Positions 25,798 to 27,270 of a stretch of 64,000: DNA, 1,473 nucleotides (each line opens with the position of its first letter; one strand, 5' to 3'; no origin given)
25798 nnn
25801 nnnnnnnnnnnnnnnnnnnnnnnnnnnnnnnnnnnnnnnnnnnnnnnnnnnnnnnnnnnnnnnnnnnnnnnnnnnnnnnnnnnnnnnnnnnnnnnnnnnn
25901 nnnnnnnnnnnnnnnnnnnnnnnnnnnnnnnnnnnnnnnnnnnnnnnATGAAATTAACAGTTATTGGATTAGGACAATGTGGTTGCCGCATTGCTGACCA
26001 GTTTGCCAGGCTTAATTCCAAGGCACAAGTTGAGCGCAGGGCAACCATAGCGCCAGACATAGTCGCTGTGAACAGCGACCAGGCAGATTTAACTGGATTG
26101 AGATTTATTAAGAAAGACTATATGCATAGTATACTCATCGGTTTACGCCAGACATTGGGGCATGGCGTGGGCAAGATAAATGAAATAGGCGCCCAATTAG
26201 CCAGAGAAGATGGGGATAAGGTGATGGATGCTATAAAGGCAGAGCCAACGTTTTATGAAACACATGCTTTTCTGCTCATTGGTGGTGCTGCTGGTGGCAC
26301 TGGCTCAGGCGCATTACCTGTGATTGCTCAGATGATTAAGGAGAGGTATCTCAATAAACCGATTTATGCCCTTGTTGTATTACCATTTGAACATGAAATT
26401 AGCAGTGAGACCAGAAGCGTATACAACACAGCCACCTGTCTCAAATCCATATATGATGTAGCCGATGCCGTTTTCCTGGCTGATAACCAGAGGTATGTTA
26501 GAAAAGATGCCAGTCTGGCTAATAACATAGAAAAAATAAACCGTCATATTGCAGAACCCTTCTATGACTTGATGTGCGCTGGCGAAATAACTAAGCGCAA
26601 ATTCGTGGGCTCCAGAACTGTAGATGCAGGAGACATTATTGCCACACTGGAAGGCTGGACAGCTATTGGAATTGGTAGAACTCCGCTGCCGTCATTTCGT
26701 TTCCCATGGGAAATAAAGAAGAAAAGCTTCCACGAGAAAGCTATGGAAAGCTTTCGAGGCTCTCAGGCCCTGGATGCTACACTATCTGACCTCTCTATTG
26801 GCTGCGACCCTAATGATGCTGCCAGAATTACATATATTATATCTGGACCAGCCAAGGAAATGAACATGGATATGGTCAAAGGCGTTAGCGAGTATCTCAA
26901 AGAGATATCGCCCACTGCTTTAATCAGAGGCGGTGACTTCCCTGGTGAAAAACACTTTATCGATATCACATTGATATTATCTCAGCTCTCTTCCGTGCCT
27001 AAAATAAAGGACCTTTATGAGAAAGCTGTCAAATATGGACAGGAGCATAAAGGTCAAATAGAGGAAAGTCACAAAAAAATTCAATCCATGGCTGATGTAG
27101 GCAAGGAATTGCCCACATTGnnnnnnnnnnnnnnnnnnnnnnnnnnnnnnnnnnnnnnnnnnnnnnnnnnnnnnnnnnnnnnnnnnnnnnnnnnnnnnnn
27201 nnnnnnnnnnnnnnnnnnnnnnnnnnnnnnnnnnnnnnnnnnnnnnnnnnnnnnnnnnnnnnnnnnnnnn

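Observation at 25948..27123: CetZ/tubulin-like cytoskeletal GTPase in an otherwise bacterial genome segment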

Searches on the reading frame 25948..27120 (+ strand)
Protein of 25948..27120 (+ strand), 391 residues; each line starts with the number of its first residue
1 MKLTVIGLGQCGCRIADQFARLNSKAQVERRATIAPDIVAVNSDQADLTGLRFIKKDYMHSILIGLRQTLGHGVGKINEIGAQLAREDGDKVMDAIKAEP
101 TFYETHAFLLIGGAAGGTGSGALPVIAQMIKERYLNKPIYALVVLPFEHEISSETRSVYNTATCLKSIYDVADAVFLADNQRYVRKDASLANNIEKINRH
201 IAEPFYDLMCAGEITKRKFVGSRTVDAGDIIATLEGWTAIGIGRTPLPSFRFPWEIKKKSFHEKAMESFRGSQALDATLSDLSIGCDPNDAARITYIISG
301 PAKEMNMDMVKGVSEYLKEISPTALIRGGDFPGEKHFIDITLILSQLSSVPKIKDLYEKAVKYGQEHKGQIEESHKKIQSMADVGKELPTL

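Call 3: search_protein_families(library=pfam, proteins=[window:25948-27120:+], max_evalue=1)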
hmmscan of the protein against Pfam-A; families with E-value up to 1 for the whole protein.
window:25948-27120:+ (391 aa): 3 families
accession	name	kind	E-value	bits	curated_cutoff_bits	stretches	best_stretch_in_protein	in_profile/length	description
PF00091.31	Tubulin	-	3.9e-32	112.5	33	1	3-182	2-184/190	Tubulin/FtsZ family, GTPase domain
PF21011.2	CetZ_C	-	1.4e-19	70.7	21.6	1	189-361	3-179/180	Tubulin-like CetZ, C-terminal domain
PF13809.12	Tubulin_2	-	9.1e-05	22.3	27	1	106-169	162-232/356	Tubulin like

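Call 4: search_protein_families(library=ncbifam, proteins=[window:25948-27120:+], max_evalue=1)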
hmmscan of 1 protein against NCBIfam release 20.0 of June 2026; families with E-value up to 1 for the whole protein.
window:25948-27120:+ (391 aa): 2 families
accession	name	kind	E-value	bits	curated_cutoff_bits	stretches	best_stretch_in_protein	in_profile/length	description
TIGR00065.1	ftsZ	equivalog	5e-16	59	295.2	1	2-201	19-195/353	cell division protein FtsZ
NF004991.0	PRK06370.1-3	subfamily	0.11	11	620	1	2-28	204-230/509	FAD-containing oxidoreductase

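Call 5: search_solved_structures(query=window:25948-27120:+, max_evalue=10, show_alignments=3)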
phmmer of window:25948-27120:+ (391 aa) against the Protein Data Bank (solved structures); distinct sequences matched with E-value up to 10: 217 (the best 60 are shown).
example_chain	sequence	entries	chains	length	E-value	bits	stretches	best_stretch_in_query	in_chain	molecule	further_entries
4b46_A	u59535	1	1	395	1.7e-46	162.6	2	1-242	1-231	CELL DIVISION PROTEIN FTSZ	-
4b45_A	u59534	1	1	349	4.3e-27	98.8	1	1-360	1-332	CELL DIVISION PROTEIN FTSZ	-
3zid_A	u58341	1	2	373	4.2e-17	65.9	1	3-372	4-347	TUBULIN/FTSZ, GTPASE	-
9v7v_A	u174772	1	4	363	6.8e-09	38.9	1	2-186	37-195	Cell division protein FtsZ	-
2r6r_1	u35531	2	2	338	5.6e-08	35.9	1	37-182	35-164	Cell division protein ftsZ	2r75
1w5f_A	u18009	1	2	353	3.3e-07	33.4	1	38-156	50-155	CELL DIVISION PROTEIN FTSZ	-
7quq_B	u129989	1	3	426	6.2e-07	32.5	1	101-190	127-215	Tubulin beta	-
2btq_B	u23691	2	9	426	6.4e-07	32.4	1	101-190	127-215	TUBULIN BTUBB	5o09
7ojc_A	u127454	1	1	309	7.1e-07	32.3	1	38-176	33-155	Cell division protein FtsZ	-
4u39_A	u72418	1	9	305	8.8e-07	32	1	37-183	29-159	Cell division protein FtsZ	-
2rhh_A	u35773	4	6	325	9.7e-07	31.8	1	37-183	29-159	Cell Division Protein ftsZ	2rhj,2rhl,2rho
1w58_1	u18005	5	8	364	1e-06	31.8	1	35-157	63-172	CELL DIVISION PROTEIN FTSZ HOMOLOG 1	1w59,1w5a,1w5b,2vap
1w5e_A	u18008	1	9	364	1e-06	31.8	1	35-157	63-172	FTSZ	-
1fsz_A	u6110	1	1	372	1e-06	31.7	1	35-157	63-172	FTSZ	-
2vam_A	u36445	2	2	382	1.2e-06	31.6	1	37-183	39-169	CELL DIVISION PROTEIN FTSZ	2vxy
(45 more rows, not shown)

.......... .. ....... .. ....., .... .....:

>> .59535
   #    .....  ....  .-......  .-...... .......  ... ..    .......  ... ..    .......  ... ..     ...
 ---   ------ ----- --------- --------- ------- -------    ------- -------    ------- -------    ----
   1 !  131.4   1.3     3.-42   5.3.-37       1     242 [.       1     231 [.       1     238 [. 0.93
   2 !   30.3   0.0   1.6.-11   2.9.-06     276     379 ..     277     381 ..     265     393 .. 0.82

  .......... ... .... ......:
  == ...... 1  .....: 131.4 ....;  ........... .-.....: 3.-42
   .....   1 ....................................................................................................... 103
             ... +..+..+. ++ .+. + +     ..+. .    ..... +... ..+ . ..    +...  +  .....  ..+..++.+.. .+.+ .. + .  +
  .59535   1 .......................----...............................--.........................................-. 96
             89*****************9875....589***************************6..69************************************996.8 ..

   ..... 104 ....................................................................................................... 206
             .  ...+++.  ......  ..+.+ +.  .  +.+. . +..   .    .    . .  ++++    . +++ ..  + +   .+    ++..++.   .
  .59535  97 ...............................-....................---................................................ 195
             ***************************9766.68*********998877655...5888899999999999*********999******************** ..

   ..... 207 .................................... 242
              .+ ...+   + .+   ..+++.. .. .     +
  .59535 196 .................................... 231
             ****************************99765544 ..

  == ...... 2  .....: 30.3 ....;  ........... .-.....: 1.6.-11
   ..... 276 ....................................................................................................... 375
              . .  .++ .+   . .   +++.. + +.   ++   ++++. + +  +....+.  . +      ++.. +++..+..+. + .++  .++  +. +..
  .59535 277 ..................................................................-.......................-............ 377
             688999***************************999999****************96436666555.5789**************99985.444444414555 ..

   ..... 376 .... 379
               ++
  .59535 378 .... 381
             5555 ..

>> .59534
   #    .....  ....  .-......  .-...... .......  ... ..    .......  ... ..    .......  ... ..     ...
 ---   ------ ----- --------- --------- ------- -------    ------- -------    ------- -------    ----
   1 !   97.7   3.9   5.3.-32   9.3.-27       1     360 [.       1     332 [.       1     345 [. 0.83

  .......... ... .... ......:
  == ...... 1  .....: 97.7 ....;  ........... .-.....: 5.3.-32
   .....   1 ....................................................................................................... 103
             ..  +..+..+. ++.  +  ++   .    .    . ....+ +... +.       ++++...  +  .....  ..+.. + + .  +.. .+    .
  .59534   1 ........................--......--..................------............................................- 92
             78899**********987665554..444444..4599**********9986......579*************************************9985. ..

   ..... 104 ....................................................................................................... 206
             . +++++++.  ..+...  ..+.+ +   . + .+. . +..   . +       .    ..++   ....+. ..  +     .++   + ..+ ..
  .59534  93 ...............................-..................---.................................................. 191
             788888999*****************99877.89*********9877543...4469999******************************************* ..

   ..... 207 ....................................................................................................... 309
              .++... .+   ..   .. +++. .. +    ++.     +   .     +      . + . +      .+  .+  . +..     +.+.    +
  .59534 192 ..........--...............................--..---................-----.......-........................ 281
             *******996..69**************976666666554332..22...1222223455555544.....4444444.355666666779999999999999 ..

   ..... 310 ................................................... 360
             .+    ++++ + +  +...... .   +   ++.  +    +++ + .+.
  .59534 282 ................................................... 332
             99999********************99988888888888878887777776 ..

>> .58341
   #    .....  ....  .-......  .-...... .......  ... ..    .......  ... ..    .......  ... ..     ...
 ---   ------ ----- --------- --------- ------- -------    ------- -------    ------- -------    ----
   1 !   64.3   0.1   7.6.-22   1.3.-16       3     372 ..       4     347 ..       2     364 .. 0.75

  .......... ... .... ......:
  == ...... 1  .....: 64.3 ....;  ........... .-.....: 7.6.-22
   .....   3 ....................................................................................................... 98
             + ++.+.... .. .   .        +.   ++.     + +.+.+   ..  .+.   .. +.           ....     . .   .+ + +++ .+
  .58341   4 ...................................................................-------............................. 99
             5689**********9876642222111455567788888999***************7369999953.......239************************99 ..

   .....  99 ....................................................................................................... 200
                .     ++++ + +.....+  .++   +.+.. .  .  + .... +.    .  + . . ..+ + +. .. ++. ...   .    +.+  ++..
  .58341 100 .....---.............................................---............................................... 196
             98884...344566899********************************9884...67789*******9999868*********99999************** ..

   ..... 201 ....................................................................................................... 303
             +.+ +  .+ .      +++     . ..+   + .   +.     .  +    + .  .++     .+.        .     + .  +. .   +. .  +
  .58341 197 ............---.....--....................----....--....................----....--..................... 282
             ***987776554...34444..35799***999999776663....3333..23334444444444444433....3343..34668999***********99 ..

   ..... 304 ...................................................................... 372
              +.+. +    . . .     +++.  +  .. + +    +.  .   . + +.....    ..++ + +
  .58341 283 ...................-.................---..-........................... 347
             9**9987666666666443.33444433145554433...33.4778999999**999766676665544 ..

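Call 6: find_homologous_proteins(query=window:25948-27120:+, max_evalue=0.001)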
Query window:25948-27120:+ (391 aa): 5550 proteins with E <= 0.001 among 8000 candidates; the best 120 are listed.
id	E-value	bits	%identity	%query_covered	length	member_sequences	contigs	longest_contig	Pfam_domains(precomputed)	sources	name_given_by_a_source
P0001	2.2e-253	858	98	100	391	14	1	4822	PF21011.3,PF00091.32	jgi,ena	-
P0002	2.7e-234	796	89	100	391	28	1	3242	PF21011.3,PF00091.32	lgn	-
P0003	1.6e-231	786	88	100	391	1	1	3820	PF21011.3,PF00091.32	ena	-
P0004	4.1e-230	782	87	100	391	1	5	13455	PF21011.3,PF00091.32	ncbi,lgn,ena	-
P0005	6.5e-227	771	87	100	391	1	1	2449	PF21011.3,PF00091.32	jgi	jgi:cell division GTPase FtsZ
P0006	1.1e-224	764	84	100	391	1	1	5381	PF21011.3,PF00091.32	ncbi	-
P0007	8.6e-224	761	84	100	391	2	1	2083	PF21011.3,PF00091.32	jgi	-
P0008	1.4e-221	754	87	96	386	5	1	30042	PF21011.3,PF00091.32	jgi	-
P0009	6.4e-221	752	83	100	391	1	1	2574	PF21011.3,PF00091.32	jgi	-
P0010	4.4e-220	749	82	100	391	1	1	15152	PF21011.3,PF00091.32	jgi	-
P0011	2.7e-219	746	83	100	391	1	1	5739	PF21011.3,PF00091.32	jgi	-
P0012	3.4e-218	743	82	100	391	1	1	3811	PF21011.3,PF00091.32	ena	-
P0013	7.5e-218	741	82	100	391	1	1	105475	PF21011.3,PF00091.32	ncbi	-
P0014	7.5e-218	741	82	100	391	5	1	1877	PF21011.3,PF00091.32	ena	-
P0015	3.1e-217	739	81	100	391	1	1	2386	PF21011.3,PF00091.32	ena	-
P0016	1.8e-216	737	81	100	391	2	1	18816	PF21011.3,PF13809.13,PF00091.32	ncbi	-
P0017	5.8e-216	735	81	100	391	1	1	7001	PF21011.3,PF13809.13,PF00091.32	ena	-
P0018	2.0e-215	733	81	100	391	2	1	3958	PF21011.3,PF00091.32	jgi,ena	-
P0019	2.0e-215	733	81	100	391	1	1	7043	PF21011.3,PF00091.32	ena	-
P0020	3.8e-215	733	81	100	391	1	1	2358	PF21011.3,PF00091.32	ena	-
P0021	4.7e-215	732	81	100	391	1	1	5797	PF21011.3,PF00091.32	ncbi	-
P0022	5.3e-215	732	80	100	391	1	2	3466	PF21011.3,PF00091.32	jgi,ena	-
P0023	6.1e-215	732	81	100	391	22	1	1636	PF21011.3,PF00091.32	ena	-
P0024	2.6e-214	730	81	100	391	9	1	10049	PF21011.3,PF00091.32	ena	-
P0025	2.8e-214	730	81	100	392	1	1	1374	PF21011.3,PF00091.32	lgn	-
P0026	3.8e-214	729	80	100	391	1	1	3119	PF21011.3,PF00091.32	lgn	-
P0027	4.8e-214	729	81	100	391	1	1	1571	PF21011.3,PF00091.32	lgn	-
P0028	4.9e-214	729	80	100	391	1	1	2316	PF21011.3,PF00091.32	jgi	-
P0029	7.2e-214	728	81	100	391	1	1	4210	PF21011.3,PF13809.13,PF00091.32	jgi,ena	-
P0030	9.3e-214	728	80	100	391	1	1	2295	PF21011.3,PF00091.32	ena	-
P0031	1.5e-213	727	80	100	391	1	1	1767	PF21011.3,PF00091.32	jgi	-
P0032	3.3e-213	726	80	100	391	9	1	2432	PF21011.3,PF00091.32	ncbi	-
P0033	5.3e-213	725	80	100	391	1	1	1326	PF21011.3,PF00091.32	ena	-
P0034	5.5e-213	725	79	100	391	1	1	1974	PF21011.3,PF00091.32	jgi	-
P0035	6.3e-213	725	80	100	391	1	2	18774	PF21011.3,PF00091.32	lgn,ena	-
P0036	1.2e-212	724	80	100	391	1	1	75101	PF21011.3,PF00091.32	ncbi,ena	-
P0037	2.3e-212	723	80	100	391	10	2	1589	PF21011.3,PF00091.32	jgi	-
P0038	4.7e-212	722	79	100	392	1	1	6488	PF21011.3,PF00091.32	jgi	-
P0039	1.2e-211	721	80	100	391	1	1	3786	PF21011.3,PF00091.32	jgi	-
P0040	1.5e-211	721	79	100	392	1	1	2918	PF21011.3,PF13809.13,PF00091.32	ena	-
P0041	1.6e-211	721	79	100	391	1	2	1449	PF21011.3,PF00091.32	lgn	-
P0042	1.6e-211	721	79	100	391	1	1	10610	PF21011.3,PF00091.32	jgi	jgi:cell division GTPase FtsZ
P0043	2.8e-211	720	79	100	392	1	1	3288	PF21011.3,PF00091.32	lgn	-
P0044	3.8e-211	719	79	100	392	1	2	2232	PF21011.3,PF00091.32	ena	-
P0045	3.8e-211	719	79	100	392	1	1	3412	PF21011.3,PF00091.32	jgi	-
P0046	5.3e-211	719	79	100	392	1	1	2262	PF21011.3,PF00091.32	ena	-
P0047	7.8e-211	718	79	100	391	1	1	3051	PF21011.3,PF00091.32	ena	-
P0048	1.0e-210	718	79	100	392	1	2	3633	PF21011.3,PF13809.13,PF00091.32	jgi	-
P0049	1.4e-210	718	79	100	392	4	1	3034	PF21011.3,PF13809.13,PF00091.32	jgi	-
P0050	1.9e-210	717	78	100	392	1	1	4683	PF21011.3,PF00091.32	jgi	-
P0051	1.9e-210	717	79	100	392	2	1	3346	PF21011.3,PF00091.32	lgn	-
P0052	2.3e-210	717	79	100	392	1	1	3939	PF21011.3,PF00091.32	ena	-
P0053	2.8e-210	717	78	100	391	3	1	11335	PF21011.3,PF00091.32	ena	-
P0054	3.0e-210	716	79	100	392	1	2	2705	PF21011.3,PF00091.32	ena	-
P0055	3.1e-210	716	78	100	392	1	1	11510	PF21011.3,PF00091.32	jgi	-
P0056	5.9e-210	715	78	100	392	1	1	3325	PF21011.3,PF00091.32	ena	-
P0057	9.6e-210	715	78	100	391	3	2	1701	PF21011.3,PF00091.32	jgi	-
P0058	1.3e-209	714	78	100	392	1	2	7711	PF21011.3,PF13809.13,PF00091.32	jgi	-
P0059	1.5e-209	714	78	100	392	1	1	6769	PF21011.3,PF00091.32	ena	-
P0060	4.0e-209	713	78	100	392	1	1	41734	PF21011.3,PF00091.32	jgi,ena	jgi:cell division GTPase FtsZ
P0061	4.7e-209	712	79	100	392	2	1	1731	PF21011.3,PF00091.32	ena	-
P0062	5.6e-209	712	79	100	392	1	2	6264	PF21011.3,PF00091.32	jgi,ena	-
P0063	1.0e-208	711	78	100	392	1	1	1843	PF21011.3,PF00091.32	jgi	jgi:cell division GTPase FtsZ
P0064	2.4e-208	710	77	100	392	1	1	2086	PF21011.3,PF00091.32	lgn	-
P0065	4.9e-208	709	78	100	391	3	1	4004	PF21011.3,PF00091.32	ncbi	-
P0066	5.2e-208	709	77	100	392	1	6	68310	PF21011.3,PF00091.32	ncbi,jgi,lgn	jgi:tubulin-like protein CetZ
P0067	5.3e-208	709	76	100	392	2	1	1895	PF21011.3,PF00091.32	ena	-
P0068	5.9e-208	709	76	100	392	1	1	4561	PF21011.3,PF00091.32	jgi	-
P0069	7.1e-208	709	77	100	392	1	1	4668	PF21011.3,PF00091.32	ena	-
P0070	8.5e-208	708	77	100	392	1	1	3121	PF21011.3,PF00091.32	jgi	-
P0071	9.7e-208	708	77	100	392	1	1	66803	PF21011.3,PF00091.32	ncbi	-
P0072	9.8e-208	708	77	100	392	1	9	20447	PF21011.3,PF00091.32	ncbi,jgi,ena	-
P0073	1.6e-207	707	75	100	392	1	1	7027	PF21011.3,PF00091.32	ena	-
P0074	1.6e-207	707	75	100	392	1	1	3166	PF21011.3,PF00091.32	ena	-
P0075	1.6e-207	707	77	100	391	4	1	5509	PF21011.3,PF13809.13,PF00091.32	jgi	-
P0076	1.6e-207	707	77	100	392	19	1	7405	PF21011.3,PF13809.13,PF00091.32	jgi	jgi:cell division GTPase FtsZ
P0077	4.8e-207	706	96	83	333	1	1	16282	PF21011.3,PF00091.32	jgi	-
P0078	5.0e-207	706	78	100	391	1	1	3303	PF21011.3,PF00091.32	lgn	-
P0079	7.1e-207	705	77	100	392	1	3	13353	PF21011.3,PF00091.32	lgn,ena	-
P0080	1.1e-206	705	75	100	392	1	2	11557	PF21011.3,PF00091.32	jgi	-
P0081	1.5e-206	704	76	100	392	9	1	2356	PF21011.3,PF00091.32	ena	-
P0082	1.5e-206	704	75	100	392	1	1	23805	PF21011.3,PF00091.32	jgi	-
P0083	2.0e-206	704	77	100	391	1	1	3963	PF21011.3,PF00091.32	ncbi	-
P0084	2.7e-206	703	76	100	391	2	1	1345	PF21011.3,PF00091.32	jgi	-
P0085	3.9e-206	703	74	100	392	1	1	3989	PF21011.3,PF00091.32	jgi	jgi:cell division GTPase FtsZ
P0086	5.1e-206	702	77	100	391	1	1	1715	PF21011.3,PF00091.32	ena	-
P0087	5.3e-206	702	74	100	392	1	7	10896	PF21011.3,PF00091.32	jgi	jgi:cell division GTPase FtsZ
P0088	5.3e-206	702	74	100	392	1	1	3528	PF21011.3,PF00091.32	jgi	jgi:cell division GTPase FtsZ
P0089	6.1e-206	702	77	100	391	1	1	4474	PF21011.3,PF00091.32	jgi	jgi:cell division GTPase FtsZ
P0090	7.0e-206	702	76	100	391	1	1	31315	PF21011.3,PF00091.32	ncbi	-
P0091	7.1e-206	702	76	100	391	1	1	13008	PF21011.3,PF00091.32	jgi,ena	-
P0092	7.2e-206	702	76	100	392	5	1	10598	PF21011.3,PF00091.32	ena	-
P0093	7.3e-206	702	75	100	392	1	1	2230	PF21011.3,PF00091.32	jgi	jgi:cell division GTPase FtsZ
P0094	8.4e-206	702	78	100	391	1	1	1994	PF21011.3,PF00091.32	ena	-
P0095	1.0e-205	702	74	100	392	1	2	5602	PF21011.3,PF00091.32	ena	-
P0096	1.1e-205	701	75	100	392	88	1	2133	PF21011.3,PF00091.32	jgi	jgi:cell division GTPase FtsZ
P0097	1.2e-205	701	74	100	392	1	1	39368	PF21011.3,PF00091.32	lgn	-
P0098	1.2e-205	701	75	100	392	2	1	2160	PF21011.3,PF00091.32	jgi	-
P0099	1.3e-205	701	76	100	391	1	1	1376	PF21011.3,PF00091.32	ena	-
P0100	1.4e-205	701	74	100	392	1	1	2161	PF21011.3,PF00091.32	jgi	jgi:cell division GTPase FtsZ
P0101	2.3e-205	700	75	100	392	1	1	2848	PF21011.3,PF00091.32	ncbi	-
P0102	2.7e-205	700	75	100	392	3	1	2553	PF21011.3,PF13809.13,PF00091.32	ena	-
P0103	3.0e-205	700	77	100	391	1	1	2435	PF21011.3,PF00091.32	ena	-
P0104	3.1e-205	700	75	100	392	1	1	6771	PF21011.3,PF00091.32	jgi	-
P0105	4.1e-205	699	76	100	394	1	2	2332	PF21011.3,PF00091.32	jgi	jgi:cell division GTPase FtsZ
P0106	4.3e-205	699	77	100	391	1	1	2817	PF21011.3,PF00091.32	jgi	-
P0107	4.3e-205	699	75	100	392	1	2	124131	PF21011.3,PF00091.32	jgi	-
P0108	4.8e-205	699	75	100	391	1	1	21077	PF21011.3,PF00091.32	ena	-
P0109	4.9e-205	699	75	100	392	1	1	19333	PF21011.3,PF13809.13,PF00091.32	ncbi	ncbi:MAG: tubulin/FtsZ family protein [Dehalococcoidia bacterium]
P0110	6.1e-205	699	77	100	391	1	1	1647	PF21011.3,PF00091.32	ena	-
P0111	6.1e-205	699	77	100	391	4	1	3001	PF21011.3,PF00091.32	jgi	jgi:tubulin-like protein CetZ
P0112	6.6e-205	699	75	100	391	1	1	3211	PF21011.3,PF00091.32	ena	-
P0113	6.7e-205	699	76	100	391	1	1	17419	PF21011.3,PF00091.32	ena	-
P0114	6.8e-205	699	75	100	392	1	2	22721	PF21011.3,PF00091.32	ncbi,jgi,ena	-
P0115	6.9e-205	699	75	100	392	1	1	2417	PF21011.3,PF00091.32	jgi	jgi:cell division GTPase FtsZ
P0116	6.9e-205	699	75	100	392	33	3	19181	PF21011.3,PF00091.32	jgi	jgi:cell division GTPase FtsZ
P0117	8.2e-205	699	75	100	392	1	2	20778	PF21011.3,PF13809.13,PF00091.32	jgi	jgi:cell division GTPase FtsZ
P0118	9.4e-205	698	75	100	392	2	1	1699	PF21011.3,PF00091.32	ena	-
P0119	9.5e-205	698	75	100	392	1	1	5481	PF21011.3,PF00091.32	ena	-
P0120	1.1e-204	698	75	100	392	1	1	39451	PF21011.3,PF00091.32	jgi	-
